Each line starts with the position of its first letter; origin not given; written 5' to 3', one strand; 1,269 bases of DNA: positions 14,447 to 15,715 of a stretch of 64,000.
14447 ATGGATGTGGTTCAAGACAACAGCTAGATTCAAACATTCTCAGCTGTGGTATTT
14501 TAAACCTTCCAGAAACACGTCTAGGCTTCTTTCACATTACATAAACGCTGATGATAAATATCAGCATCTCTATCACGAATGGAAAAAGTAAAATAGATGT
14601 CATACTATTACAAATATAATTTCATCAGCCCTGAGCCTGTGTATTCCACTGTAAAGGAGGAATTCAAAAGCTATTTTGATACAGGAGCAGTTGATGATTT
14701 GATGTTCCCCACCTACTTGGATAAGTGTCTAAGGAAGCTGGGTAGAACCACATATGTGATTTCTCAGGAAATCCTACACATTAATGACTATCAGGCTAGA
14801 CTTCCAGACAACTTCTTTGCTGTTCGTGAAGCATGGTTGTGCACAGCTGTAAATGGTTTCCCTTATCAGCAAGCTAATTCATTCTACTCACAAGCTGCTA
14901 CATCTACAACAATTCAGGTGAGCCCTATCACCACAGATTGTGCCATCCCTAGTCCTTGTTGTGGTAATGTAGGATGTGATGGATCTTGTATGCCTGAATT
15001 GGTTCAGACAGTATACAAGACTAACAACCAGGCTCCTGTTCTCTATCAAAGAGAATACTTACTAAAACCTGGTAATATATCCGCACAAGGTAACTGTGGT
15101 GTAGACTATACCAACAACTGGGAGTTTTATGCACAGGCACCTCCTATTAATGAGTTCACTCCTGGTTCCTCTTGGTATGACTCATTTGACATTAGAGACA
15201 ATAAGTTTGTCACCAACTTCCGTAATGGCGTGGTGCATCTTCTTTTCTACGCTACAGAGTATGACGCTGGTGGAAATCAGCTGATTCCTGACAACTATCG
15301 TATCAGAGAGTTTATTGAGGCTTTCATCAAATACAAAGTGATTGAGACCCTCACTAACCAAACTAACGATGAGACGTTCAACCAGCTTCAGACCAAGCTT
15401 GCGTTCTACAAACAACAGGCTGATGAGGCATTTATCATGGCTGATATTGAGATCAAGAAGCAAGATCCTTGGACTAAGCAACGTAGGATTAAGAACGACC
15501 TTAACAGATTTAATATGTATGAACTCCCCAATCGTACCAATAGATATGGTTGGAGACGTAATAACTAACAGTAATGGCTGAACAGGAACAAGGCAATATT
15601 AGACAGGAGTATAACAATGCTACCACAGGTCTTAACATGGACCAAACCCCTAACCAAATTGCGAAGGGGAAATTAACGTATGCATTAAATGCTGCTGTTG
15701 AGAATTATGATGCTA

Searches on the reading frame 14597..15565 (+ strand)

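Call 30: search_protein_families(library=phrogs, proteins=[window:14597-15565:+], max_evalue=0.001)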
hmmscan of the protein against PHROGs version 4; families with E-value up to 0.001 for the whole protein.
window:14597-15565:+ (323 aa): 1 family
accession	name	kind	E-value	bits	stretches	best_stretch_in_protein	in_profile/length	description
phrog_34036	-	head and packaging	0.00022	21.6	0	192-283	166-257/290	virion structural protein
